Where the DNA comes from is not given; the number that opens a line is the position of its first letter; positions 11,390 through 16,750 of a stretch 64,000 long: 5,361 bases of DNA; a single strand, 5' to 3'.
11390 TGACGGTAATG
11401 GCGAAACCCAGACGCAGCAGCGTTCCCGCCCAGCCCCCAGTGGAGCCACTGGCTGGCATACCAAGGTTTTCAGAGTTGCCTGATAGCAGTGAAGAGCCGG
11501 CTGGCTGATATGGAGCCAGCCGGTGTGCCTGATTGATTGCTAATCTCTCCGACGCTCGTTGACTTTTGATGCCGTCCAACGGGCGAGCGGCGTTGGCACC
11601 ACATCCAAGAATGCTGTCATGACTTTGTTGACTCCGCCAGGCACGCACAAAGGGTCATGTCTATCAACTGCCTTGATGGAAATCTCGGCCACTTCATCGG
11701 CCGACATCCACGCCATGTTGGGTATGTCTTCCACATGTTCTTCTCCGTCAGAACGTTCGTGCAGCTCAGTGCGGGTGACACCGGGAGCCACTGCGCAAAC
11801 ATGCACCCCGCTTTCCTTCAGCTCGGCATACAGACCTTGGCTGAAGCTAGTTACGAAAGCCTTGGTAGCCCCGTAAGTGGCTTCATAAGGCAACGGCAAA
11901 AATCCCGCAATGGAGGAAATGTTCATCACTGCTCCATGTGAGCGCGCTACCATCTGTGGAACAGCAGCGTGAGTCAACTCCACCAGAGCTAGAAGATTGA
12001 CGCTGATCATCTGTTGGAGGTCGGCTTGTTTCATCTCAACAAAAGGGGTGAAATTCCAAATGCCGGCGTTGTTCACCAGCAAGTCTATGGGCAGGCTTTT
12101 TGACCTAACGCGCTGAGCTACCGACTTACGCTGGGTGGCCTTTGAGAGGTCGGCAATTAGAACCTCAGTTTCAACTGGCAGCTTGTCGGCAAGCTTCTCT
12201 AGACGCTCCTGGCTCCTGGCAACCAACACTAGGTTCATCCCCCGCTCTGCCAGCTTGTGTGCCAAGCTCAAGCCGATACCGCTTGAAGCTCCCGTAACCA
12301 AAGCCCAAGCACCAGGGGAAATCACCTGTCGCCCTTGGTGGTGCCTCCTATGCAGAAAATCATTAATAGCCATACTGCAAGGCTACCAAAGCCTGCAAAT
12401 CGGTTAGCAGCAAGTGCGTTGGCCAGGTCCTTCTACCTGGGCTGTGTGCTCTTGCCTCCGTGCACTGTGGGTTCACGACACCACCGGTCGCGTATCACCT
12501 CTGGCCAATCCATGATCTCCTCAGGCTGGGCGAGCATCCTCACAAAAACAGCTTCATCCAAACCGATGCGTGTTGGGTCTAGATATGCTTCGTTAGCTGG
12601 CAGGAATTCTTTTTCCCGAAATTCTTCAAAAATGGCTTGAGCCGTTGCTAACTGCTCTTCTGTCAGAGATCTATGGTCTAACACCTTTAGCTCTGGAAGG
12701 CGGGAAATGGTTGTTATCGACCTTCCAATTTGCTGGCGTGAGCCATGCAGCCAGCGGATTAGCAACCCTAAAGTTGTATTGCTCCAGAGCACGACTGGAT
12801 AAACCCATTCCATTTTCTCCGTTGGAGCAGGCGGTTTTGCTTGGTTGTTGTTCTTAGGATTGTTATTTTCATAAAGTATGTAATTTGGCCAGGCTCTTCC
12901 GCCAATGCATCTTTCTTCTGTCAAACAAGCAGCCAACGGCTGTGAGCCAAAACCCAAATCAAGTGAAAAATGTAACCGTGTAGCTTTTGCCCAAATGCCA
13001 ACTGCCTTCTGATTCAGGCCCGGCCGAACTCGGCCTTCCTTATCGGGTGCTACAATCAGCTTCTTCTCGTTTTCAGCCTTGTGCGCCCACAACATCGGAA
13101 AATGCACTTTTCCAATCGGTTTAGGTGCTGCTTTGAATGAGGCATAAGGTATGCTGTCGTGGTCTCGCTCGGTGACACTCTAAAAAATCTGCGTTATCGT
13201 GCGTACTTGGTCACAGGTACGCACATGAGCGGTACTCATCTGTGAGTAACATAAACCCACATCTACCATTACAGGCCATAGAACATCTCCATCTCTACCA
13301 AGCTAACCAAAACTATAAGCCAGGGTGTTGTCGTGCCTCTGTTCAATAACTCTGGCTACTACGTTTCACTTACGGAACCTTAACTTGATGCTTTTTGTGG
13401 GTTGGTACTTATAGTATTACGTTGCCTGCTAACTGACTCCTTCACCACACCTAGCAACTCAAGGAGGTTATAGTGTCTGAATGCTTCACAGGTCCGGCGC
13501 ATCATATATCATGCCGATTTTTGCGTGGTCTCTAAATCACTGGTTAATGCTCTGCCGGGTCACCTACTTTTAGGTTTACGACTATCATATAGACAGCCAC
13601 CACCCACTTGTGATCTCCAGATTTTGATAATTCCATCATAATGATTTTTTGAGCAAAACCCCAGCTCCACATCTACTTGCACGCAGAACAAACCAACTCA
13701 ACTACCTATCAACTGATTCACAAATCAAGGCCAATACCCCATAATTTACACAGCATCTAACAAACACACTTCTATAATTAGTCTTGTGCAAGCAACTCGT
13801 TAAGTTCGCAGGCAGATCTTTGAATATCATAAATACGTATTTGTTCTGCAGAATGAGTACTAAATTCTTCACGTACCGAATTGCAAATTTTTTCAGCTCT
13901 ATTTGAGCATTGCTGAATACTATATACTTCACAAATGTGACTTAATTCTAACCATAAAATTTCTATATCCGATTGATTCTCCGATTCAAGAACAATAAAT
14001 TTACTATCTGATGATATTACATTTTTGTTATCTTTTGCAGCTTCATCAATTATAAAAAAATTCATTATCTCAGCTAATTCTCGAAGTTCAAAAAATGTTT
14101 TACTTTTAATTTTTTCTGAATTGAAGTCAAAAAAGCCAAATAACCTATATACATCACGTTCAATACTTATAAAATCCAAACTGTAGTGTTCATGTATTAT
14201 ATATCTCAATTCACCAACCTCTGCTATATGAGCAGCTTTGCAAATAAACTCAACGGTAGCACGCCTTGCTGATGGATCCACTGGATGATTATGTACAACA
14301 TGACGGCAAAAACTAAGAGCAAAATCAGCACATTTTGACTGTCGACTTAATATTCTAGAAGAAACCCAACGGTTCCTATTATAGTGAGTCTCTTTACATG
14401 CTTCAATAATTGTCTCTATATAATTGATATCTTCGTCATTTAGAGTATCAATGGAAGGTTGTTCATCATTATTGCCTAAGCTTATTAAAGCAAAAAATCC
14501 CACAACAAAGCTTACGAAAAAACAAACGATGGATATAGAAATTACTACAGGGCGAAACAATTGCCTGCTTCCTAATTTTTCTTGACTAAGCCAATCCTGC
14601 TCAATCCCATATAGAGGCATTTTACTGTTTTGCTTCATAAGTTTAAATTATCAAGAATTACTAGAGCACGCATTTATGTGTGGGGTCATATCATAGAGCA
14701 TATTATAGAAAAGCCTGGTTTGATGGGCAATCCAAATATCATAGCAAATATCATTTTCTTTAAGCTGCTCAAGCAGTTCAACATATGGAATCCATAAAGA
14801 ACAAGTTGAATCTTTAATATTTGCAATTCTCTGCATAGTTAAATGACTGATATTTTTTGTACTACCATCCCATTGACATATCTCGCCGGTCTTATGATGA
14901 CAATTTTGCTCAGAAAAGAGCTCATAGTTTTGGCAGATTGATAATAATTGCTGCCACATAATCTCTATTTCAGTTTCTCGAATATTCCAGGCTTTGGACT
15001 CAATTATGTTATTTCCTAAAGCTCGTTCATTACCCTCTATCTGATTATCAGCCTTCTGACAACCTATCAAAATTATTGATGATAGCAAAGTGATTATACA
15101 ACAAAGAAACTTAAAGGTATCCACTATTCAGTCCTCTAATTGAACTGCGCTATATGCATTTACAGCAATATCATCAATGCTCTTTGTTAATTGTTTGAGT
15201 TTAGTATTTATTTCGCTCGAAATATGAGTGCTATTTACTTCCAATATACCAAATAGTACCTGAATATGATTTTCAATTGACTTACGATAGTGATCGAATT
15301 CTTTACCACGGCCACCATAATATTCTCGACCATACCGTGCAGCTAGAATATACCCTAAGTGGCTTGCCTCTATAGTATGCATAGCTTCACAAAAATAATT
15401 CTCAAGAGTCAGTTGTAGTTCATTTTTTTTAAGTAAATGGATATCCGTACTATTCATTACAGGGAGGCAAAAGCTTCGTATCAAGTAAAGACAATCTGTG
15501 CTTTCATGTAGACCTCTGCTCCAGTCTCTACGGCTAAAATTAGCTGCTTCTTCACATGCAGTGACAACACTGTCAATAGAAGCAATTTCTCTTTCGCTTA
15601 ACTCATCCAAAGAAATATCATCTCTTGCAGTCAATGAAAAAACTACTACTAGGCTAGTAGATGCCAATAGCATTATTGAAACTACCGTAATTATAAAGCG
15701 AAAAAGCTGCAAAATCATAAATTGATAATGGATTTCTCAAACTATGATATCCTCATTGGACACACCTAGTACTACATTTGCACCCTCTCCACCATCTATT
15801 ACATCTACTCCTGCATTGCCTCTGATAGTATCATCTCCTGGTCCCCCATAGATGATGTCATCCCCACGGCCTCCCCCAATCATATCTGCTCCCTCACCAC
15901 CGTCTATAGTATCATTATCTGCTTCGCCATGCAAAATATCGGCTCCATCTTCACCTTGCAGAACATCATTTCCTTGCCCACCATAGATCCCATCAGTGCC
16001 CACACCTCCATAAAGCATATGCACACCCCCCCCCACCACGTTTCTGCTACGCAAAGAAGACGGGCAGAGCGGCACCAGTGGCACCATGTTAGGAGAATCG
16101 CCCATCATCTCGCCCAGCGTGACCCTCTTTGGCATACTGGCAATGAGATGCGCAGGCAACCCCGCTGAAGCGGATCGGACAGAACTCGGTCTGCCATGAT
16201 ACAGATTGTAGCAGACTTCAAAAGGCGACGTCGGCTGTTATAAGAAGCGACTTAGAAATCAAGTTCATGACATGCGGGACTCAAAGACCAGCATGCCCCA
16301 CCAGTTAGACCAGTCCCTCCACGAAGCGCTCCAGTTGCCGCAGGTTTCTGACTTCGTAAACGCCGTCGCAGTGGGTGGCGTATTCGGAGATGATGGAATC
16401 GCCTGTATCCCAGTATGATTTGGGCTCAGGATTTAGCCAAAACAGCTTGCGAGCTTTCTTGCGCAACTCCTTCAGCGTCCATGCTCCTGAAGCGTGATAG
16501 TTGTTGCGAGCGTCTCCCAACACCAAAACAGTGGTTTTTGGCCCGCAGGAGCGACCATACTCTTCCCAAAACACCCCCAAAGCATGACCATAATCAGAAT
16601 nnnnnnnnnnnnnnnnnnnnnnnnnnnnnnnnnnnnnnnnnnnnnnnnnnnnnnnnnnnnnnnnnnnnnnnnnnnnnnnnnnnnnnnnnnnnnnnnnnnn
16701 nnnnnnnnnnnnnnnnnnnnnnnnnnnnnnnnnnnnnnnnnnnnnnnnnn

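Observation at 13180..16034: Sharply AT-rich island of four co-directional genes between a truncated gene and a MoxR-VWA pair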

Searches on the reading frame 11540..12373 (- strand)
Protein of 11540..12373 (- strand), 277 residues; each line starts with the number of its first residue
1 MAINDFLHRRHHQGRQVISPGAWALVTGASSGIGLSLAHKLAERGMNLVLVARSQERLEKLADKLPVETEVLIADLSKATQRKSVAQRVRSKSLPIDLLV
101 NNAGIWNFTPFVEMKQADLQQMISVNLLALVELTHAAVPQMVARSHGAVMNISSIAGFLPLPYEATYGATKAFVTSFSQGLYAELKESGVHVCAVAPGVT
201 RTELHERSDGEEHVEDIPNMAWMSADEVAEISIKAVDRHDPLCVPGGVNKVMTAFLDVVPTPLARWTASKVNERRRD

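Call 3: search_protein_families(library=pfam, proteins=[window:11540-12373:-], max_evalue=0.1)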
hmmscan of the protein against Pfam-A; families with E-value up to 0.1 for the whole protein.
window:11540-12373:- (277 aa): 10 families
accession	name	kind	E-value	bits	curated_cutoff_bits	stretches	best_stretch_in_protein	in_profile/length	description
PF00106.31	adh_short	-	4.4e-53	180.1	26.6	1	23-208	2-190/195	short chain dehydrogenase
PF13561.12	adh_short_C2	-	4.7e-36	125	27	1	28-229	1-210/236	Enoyl-(Acyl carrier protein) reductase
PF08659.16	KR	-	2.3e-18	67.2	22.6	1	23-180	2-162/180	KR domain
PF23441.1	SDR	-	0.00011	22.1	27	1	25-212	11-206/258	SDR-like rossmann domain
PF13460.12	NAD_binding_10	-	0.00014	22.2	27.2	1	28-82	1-54/184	NAD(P)H-binding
PF01370.27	Epimerase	-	0.001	18.9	20.9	1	24-138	1-103/240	NAD dependent epimerase/dehydratase family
PF02254.24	TrkA_N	-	0.013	16.2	23.8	1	33-78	9-51/116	TrkA-N domain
PF03807.23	F420_oxidored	-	0.051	14.6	21.6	0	33-70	10-49/94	NADP oxidoreductase coenzyme F420-dependent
PF01488.26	Shikimate_DH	-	0.054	14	24.3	0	24-79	15-72/138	Shikimate / quinate 5-dehydrogenase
PF02719.21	Polysacc_synt_2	-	0.081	12.5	20.2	0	25-195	2-166/293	Polysaccharide biosynthesis protein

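Call 68: find_encoding_contigs(protein=window:11540-12373:-, flank=6000, max_places=10)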
Protein window:11540-12373:- (277 aa): 5 contigs read that carry it; 5 places shown.
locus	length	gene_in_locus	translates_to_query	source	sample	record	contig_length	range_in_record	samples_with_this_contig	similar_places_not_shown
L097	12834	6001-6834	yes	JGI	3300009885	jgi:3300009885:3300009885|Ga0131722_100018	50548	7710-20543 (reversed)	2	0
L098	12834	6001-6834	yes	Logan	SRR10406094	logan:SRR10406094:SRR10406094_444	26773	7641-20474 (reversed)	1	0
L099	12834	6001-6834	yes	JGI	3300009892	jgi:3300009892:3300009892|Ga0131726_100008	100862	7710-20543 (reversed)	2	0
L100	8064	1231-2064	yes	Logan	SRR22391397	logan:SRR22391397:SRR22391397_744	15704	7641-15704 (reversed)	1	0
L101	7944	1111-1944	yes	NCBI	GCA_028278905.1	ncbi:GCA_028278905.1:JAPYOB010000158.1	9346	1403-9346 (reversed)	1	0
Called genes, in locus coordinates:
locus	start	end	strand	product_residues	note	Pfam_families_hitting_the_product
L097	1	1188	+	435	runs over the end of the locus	PF00171:Aldedh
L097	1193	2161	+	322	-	PF13191:AAA_16 (weak), PF00004:AAA, PF07724:AAA_2 (faint), PF07726:AAA_3 (faint), PF07728:AAA_5, PF13401:AAA_22 (weak)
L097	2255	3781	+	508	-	PF05762:VWA_CoxE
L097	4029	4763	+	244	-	-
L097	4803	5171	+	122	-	-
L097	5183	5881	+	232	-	-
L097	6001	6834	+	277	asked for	PF00106:adh_short, PF08659:KR, PF13561:adh_short_C2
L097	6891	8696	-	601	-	PF00174:Oxidored_molyb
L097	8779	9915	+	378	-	PF03193:RsgA_GTPase, PF00009:GTP_EFTU (faint)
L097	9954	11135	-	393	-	PF00378:ECH_1, PF16113:ECH_2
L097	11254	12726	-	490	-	PF00501:AMP-binding, PF13193:AMP-binding_C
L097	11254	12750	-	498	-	PF00501:AMP-binding, PF13193:AMP-binding_C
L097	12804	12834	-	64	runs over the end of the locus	-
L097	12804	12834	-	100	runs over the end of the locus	-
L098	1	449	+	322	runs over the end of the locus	PF13191:AAA_16 (weak), PF00004:AAA, PF07724:AAA_2 (faint), PF07726:AAA_3 (faint), PF07728:AAA_5, PF13401:AAA_22 (weak)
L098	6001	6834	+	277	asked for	PF00106:adh_short, PF08659:KR, PF13561:adh_short_C2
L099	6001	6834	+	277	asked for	PF00106:adh_short, PF08659:KR, PF13561:adh_short_C2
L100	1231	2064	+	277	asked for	PF00106:adh_short, PF08659:KR, PF13561:adh_short_C2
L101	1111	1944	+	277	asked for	PF00106:adh_short, PF08659:KR, PF13561:adh_short_C2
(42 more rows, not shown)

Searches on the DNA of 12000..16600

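Call 29: search_rna_families(source=window, start=12000, end=16600, threshold=evalue, max_evalue=1)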
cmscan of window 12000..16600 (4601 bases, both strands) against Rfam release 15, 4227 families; matches with E-value up to 1: 1.
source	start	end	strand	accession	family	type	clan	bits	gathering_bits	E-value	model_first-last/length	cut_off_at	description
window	14003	14088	+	RF04328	snR107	Gene; snRNA; snoRNA; CD-box;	-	21.8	44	0.96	1-118/118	no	Fungal C/D box small nucleolar RNA 107 family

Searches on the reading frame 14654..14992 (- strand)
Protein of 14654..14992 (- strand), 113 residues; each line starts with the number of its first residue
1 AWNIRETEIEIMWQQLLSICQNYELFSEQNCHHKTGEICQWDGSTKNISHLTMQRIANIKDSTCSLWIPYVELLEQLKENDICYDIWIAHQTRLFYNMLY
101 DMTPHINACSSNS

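Call 80: find_related_loci(query=A5, collection=metagenome_contigs, flank=6000)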
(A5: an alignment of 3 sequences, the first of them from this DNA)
Query A5 (113 aa) in metagenome_contigs; peptide patterns used: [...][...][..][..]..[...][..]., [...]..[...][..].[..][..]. (x = any residue, [..] = any of these).
202 stretches matched a pattern, but none encodes a relative of the query by tblastn (E <= 1e-3).

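Call 82: find_related_loci(query=A5, collection=viral_contigs, flank=5000)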
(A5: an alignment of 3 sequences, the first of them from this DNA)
Query A5 (113 aa) in viral_contigs; peptide patterns used: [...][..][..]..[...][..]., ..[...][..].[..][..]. (x = any residue, [..] = any of these).
59 stretches matched a pattern, but none encodes a relative of the query by tblastn (E <= 1e-3).

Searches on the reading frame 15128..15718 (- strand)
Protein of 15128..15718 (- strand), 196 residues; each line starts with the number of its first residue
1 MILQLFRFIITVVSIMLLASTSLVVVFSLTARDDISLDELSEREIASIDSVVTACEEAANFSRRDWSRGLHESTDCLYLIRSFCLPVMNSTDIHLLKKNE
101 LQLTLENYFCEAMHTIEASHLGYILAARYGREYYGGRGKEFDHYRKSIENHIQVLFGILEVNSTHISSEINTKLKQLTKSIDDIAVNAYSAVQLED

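Call 3: search_protein_families(library=pfam, proteins=[window:15128-15718:-], max_evalue=0.1)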
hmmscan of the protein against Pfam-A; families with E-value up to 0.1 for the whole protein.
window:15128-15718:- (196 aa): 1 family
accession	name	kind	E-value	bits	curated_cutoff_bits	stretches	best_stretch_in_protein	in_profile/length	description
PF12841.12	YvrJ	-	0.059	13.4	29.5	0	170-184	19-33/36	YvrJ protein family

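Call 11: search_protein_families(library=ncbifam, proteins=[window:15128-15718:-], max_evalue=1)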
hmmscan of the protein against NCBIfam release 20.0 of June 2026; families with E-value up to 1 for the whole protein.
window:15128-15718:- (196 aa): 1 family
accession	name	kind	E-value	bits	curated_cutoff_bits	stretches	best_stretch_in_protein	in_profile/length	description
NF000775.0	PRK00052.2-5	equivalog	0.13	11.6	428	1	85-140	45-99/288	prolipoprotein diacylglyceryl transferase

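Call 12: search_protein_families(library=padloc, proteins=[window:15128-15718:-], max_evalue=1)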
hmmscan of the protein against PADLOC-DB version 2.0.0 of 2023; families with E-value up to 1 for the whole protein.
window:15128-15718:- (196 aa): 0 families

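Call 38: find_homologous_proteins(query=A2, max_evalue=0.01)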
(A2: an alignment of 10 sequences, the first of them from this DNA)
Query A2 (10 sequences) (196 aa, profile of the alignment): 4 proteins with E <= 0.01 among 8000 candidates.
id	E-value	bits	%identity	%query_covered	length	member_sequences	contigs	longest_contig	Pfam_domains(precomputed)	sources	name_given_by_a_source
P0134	5.6e-60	220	23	84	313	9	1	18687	PF00353.26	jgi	-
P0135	1.3e-54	203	24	81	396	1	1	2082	PF17963.8,PF17803.8,PF00353.26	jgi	-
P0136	1.6e-54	202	26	81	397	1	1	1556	PF17963.8,PF17803.8,PF00353.26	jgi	-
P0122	3.6e-51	191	99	92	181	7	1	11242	-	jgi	-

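Call 40: find_encoding_contigs(protein=P0134, flank=10000, max_places=6)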
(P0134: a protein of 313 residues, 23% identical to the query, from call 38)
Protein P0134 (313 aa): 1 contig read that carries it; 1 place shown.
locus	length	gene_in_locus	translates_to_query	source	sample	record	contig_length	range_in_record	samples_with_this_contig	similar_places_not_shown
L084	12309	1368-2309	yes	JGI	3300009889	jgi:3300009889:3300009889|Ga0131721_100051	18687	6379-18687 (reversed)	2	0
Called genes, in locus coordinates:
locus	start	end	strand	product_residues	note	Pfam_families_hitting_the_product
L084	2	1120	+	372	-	?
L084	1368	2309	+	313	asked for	PF00353:HemolysinCabind (faint)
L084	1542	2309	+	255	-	PF00353:HemolysinCabind (faint)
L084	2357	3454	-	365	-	PF05222:AlaDh_PNT_N, PF01262:AlaDh_PNT_C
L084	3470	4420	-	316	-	PF03446:NAD_binding_2, PF03807:F420_oxidored, PF14833:NAD_binding_11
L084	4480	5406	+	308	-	PF00378:ECH_1, PF16113:ECH_2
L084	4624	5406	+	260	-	PF00378:ECH_1, PF16113:ECH_2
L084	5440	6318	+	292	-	PF23441:SDR (weak), PF00106:adh_short, PF08659:KR, PF13561:adh_short_C2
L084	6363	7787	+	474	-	PF04909:Amidohydro_2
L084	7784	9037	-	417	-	PF00067:p450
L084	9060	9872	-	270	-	PF13489:Methyltransf_23, PF08241:Methyltransf_11 (weak), PF08242:Methyltransf_12 (weak), PF13649:Methyltransf_25 (weak)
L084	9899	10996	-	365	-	PF00355:Rieske, PF19298:KshA_C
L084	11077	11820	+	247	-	PF00106:adh_short, PF08659:KR (weak), PF13561:adh_short_C2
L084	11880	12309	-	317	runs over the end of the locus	PF02826:2-Hacid_dh_C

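Call 47: search_solved_structures(query=A3, max_evalue=10)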
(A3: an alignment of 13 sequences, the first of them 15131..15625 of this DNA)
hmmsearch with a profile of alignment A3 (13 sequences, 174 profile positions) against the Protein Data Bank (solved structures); distinct sequences matched with E-value up to 10: 6.
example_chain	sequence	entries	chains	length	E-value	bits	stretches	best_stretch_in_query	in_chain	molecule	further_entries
2p61_A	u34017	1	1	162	0.063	16.2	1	115-160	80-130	Hypothetical protein TM_1646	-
3s84_A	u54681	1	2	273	0.3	14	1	116-165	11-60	Apolipoprotein A-IV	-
9hx4_F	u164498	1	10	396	0.4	13.6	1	116-164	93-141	Apolipoprotein A-IV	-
7fcj_A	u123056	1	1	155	0.81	12.6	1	100-166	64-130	SIGIRR protein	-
6kos_A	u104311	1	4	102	0.9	12.5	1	122-162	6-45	SUWA (Super WA20)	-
4f0v_A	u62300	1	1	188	2.2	11.2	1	5-60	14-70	Putative uncharacterized protein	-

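Call 50: predict_structure(alignment_id=A3)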
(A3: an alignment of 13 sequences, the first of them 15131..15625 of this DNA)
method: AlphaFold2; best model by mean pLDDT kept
length: 165 residues; sequences in the alignment: 13
mean_pLDDT: 83.6   pTM: 0.81
mean pLDDT of the five models: 83.6, 81.4, 80.5, 79.3, 78.5
residues with pLDDT >= 90: 73; 70-90: 69; 50-70: 13; < 50: 10
segments of 3 or more residues with pLDDT < 50: 1-5, 161-165
pLDDT, mean of each block of 10 residues (from residue 1): 56 93 94 79 91 78 69 92 93 85 77 89 95 90 96 84 38
secondary structure, 60 per line:
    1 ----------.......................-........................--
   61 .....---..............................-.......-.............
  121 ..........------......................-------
elements in order: H11-33 H35-58 H61-65 H69-98 H100-106 H108-130 H137-158

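Call 71: fold_search(model_id=the predicted structure, library=pdb)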
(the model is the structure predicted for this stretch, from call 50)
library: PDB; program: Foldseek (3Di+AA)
matches with E <= 10: 470; with E <= 0.001: 0
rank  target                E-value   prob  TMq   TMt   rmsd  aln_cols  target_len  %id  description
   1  8e12_C                9.4e-02  0.98  0.43  0.44   7.9       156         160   12  Homotrimeric variant of tcTRP9, BGL14 (released 2023-04-12)
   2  8e0m_A                1.1e-01  0.98  0.43  0.43   6.7       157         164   11  Homotrimeric variant of tcTRP9, BGL15 (released 2023-04-12)
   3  6z0c_C                2.2e-01  0.35  0.26  0.23  18.9       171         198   12  Structure of in silico modelled artificial Maquette-3 protein (released 2021-03-17)
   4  2cmr_A                2.6e-01  0.85  0.41  0.36   8.2       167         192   15  Crystal structure of the HIV-1 neutralizing antibody D5 Fab bound to the gp41 inner-core mimetic 5-helix (released 2006-10-16)
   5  6z0c_A                2.6e-01  0.33  0.26  0.22  19.0       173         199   13  Structure of in silico modelled artificial Maquette-3 protein (released 2021-03-17)
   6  8e0m_G                2.8e-01  0.91  0.40  0.42   8.1       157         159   11  Homotrimeric variant of tcTRP9, BGL15 (released 2023-04-12)
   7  8e0o_A                3.1e-01  0.94  0.43  0.49   7.0       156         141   12  Heterotrimeric variant of tcTRP9, hetBGL03-15-18 (released 2023-04-12)
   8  8e12_A                3.9e-01  0.63  0.35  0.35   7.6       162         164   12  Homotrimeric variant of tcTRP9, BGL14 (released 2023-04-12)
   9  9s9k_B                4.8e-01  0.25  0.24  0.23  15.6       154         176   10  S. islandicus CdvB (semi open) (released 2026-01-28)
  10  6zpp                  5.3e-01  0.51  0.33  0.34   8.5       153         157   10  g7941: a virulence factor from Drechmaria coniospora (released 2022-01-19)
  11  8e0l_C                5.5e-01  0.69  0.36  0.37   7.1       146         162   13  Homotrimeric variant of tcTRP9, BGL06 (released 2023-04-12)
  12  9e0s_C                6.8e-01  0.12  0.21  0.20  16.6       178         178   13  Cryo-EM structure of a the periplasmic insert from Myxococcus TAtC (released 2025-08-27)
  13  8e0m_K                7.1e-01  0.69  0.39  0.39   6.8       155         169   10  Homotrimeric variant of tcTRP9, BGL15 (released 2023-04-12)
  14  9s9k_A                7.4e-01  0.20  0.24  0.23  15.0       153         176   10  S. islandicus CdvB (semi open) (released 2026-01-28)
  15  8hvj_B                7.8e-01  0.30  0.31  0.22  12.7       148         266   12  The structure of the E. coli mRNA endoonuclease YiCC (released 2023-12-27)
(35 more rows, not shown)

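Call 76: search_protein_families(library=phrogs, proteins=[window:15128-15718:-], max_evalue=0.01)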
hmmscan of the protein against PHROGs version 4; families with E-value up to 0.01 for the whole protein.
window:15128-15718:- (196 aa): 0 families

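Call 95: fold_search(model_id=the predicted structure, library=viral)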
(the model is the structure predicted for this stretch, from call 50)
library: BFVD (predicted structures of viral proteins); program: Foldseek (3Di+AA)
matches with E <= 10: 356; with E <= 0.001: 0
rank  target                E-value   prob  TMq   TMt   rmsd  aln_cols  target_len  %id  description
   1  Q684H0                2.7e-01  0.54  0.33  0.37  21.0       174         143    8  (no name in the UniProt tables at hand)
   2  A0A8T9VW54            2.8e-01  0.35  0.29  0.28  13.2       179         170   11  (no name in the UniProt tables at hand)
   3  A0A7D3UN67            3.4e-01  0.51  0.31  0.33  11.7       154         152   12  (no name in the UniProt tables at hand)
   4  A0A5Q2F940            4.2e-01  0.15  0.21  0.20  15.4       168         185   11  (no name in the UniProt tables at hand)
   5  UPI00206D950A         4.6e-01  0.12  0.18  0.18  24.6       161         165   12  (no name look-up for this kind of identifier)
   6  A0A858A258            5.6e-01  0.41  0.37  0.08  21.7       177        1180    8  MC006L [Molluscum contagiosum virus]
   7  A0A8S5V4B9            5.9e-01  0.72  0.39  0.43  15.6       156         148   10  Nucleoporin [Siphoviridae sp. ctNHg2]
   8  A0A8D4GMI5            5.9e-01  0.44  0.34  0.32  12.9       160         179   11  (no name in the UniProt tables at hand)
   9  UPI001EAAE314         7.2e-01  0.63  0.42  0.24   8.7       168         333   12  (no name look-up for this kind of identifier)
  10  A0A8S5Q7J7            7.2e-01  0.51  0.35  0.42   8.8       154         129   12  Avd-like protein [Siphoviridae sp. cty3u30]
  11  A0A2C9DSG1            8.0e-01  0.57  0.41  0.36   8.5       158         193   13  Uncharacterized protein [Western grey kangaroopox virus]
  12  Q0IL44                8.4e-01  0.77  0.45  0.19   6.7       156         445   15  p49 [Leucania separata nucleopolyhedrovirus]
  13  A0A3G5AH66            9.2e-01  0.11  0.22  0.17  15.6       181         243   12  Uncharacterized protein [Sylvanvirus sp.]
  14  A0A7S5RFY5            1.1e+00  0.28  0.36  0.15  11.6       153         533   13  (no name in the UniProt tables at hand)
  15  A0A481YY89            1.1e+00  0.23  0.32  0.28  11.6       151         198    9  Uncharacterized protein [Marseillevirus LCMAC202]
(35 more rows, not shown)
